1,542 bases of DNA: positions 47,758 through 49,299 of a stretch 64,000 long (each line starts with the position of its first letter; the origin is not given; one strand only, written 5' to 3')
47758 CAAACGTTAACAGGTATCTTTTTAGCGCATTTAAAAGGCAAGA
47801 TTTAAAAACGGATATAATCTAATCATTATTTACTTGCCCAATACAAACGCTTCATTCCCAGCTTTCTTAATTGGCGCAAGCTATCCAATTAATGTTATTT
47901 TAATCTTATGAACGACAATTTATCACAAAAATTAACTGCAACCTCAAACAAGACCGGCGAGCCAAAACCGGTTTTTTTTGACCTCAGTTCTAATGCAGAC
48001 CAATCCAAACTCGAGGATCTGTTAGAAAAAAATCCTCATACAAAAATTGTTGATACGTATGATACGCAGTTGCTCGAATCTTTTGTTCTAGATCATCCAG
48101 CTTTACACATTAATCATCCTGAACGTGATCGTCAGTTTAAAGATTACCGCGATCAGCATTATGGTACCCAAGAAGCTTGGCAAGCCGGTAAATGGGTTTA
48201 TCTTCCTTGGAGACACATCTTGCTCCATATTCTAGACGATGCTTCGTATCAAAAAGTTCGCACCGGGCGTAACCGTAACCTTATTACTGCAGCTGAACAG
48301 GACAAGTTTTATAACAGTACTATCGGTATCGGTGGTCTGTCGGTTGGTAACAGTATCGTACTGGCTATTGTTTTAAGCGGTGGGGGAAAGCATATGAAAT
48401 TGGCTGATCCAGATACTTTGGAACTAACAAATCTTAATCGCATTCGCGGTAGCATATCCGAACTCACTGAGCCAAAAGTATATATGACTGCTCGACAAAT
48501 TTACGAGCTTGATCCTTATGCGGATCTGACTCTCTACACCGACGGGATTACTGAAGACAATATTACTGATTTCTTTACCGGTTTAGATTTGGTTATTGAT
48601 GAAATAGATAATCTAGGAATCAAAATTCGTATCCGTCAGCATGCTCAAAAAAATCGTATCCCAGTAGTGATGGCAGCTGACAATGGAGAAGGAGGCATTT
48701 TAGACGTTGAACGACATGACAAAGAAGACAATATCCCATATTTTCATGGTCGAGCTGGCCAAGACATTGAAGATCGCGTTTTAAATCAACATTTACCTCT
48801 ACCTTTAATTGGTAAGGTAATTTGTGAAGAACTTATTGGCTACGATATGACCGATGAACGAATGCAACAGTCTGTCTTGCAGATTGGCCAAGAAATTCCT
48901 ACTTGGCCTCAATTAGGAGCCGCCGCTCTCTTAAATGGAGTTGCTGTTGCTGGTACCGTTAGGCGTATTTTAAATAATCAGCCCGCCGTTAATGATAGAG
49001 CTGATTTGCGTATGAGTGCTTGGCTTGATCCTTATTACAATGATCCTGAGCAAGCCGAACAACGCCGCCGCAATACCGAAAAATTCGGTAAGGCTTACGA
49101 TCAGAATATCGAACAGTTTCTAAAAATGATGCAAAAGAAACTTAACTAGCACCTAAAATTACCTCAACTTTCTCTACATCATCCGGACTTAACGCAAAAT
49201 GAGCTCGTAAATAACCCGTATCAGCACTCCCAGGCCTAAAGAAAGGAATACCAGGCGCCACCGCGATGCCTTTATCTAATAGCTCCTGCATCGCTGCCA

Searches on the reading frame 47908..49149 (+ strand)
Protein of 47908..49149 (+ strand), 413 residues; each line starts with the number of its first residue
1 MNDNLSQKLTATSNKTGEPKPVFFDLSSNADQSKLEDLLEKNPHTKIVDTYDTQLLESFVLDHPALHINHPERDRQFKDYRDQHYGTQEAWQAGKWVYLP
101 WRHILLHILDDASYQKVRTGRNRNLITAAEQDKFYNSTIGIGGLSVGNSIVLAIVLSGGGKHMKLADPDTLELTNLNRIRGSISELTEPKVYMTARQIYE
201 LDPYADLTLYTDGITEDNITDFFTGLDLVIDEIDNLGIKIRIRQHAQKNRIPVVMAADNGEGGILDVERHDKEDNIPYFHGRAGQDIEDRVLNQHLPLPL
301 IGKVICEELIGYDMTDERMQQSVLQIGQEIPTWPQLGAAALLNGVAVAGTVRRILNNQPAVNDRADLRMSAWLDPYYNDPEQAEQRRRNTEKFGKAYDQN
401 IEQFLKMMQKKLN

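Call 8: search_protein_families(library=pfam, proteins=[window:47908-49149:+], max_evalue=0.01)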
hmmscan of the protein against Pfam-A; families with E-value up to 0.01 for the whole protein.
window:47908-49149:+ (413 aa): 1 family
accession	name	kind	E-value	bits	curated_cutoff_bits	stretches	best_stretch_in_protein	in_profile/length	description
PF00899.27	ThiF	-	2.2e-19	70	28.1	1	121-257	3-142/238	ThiF family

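Call 9: search_protein_families(library=ncbifam, proteins=[window:47908-49149:+], max_evalue=0.01)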
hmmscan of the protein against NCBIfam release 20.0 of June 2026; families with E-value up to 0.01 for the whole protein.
window:47908-49149:+ (413 aa): 18 families
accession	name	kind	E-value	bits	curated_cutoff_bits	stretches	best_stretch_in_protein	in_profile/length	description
NF005901.0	PRK07877.1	equivalog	3.3e-91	306.6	476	1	12-392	4-358/722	Rv1355c family protein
NF006077.0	PRK08223.1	equivalog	7.8e-23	80.9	266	1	120-267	12-162/296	hypothetical protein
NF011424.0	PRK14851.1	subfamily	2.5e-19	68.8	1170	1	110-262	17-172/679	hypothetical protein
NF006395.0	PRK08644.1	equivalog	1.5e-16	60.7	159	1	131-266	25-160/215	sulfur carrier protein ThiS adenylyltransferase ThiF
TIGR02356.1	adenyl_thiF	equivalog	3.8e-16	59.1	275.25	1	129-265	14-151/203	thiazole biosynthesis adenylyltransferase ThiF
TIGR02354.1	thiF_fam2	equivalog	2e-15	57.2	152.2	1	133-248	18-133/200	thiamine biosynthesis protein ThiF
NF011425.0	PRK14852.1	equivalog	3.5e-13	48.3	1337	1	111-261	307-460/989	hypothetical protein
NF004281.0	PRK05690.1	subfamily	3.7e-13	49.3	266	1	138-278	37-173/250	molybdopterin-synthase adenylyltransferase MoeB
NF006444.0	PRK08762.1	equivalog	3.8e-12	45.5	449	1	137-260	148-272/387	molybdopterin-synthase adenylyltransferase MoeB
NF004111.0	PRK05600.1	equivalog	1.8e-11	43.8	437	1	116-256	19-162/371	ThiF family adenylyltransferase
NF011696.0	PRK15116.1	equivalog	3.5e-10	40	304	1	137-268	34-162/268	tRNA cyclic N6-threonylcarbamoyladenosine(37) synthase TcdA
TIGR02355.1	moeB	equivalog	6.8e-10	38.7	376.55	1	138-267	29-156/240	molybdopterin-synthase adenylyltransferase MoeB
NF006204.0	PRK08328.1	equivalog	3.2e-09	36.7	339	1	121-262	12-155/231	hypothetical protein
NF047750.1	SAMPActivE1UbaA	equivalog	3.2e-09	36.5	450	1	139-256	38-153/270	SAMP-activating enzyme E1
NF005646.0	PRK07411.1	equivalog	3.6e-08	32.9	633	1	139-240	44-143/390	molybdopterin-synthase adenylyltransferase MoeB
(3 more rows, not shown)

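Call 56: list_cluster_members(proteins=[P0001, window:47908-49149:+, window:50797-51471:-, window:32931-35501:+])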
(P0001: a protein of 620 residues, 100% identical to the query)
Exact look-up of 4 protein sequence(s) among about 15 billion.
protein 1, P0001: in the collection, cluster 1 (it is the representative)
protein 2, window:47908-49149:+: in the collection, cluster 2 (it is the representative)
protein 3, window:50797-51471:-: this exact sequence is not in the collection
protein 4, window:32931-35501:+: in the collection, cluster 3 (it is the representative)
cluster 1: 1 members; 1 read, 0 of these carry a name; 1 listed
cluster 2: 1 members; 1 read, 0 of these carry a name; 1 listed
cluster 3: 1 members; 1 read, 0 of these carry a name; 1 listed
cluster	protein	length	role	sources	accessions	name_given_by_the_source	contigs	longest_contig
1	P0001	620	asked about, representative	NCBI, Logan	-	-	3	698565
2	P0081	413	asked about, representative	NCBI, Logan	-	-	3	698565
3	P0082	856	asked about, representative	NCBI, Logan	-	-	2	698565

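Call 88: search_solved_structures(query=window:47908-49149:+, max_evalue=0.00001)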
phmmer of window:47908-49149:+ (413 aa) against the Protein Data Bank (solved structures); distinct sequences matched with E-value up to 0.00001: 10.
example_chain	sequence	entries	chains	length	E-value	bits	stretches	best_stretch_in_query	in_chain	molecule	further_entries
9egb_A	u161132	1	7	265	4.7e-09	39.2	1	114-267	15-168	THIF-type NAD/FAD binding fold domain-containing protein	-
9egc_A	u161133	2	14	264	6.3e-09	38.7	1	115-267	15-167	THIF-type NAD/FAD binding fold domain-containing protein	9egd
4yed_A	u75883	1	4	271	1.4e-08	37.6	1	138-267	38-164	tRNA threonylcarbamoyladenosine dehydratase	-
4d7a_A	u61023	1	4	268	1.5e-08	37.6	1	138-267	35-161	TRNA THREONYLCARBAMOYLADENOSINE DEHYDRATASE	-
4rdh_A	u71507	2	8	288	1.6e-08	37.5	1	137-267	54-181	tRNA threonylcarbamoyladenosine dehydratase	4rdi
4d79_A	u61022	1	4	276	1.6e-08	37.4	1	138-267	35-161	TRNA THREONYLCARBAMOYLADENOSINE DEHYDRATASE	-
1zfn_A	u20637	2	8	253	9.2e-08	34.9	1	138-266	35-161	Adenylyltransferase thiF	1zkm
1zud_1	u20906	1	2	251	9.3e-08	34.9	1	138-266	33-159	Adenylyltransferase thiF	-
8ide_A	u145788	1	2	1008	2.3e-07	33.6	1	135-263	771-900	N(6)-L-threonylcarbamoyladenine synthase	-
9qgg_B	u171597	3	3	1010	9.9e-06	28.2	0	156-261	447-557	E1 ubiquitin-activating enzyme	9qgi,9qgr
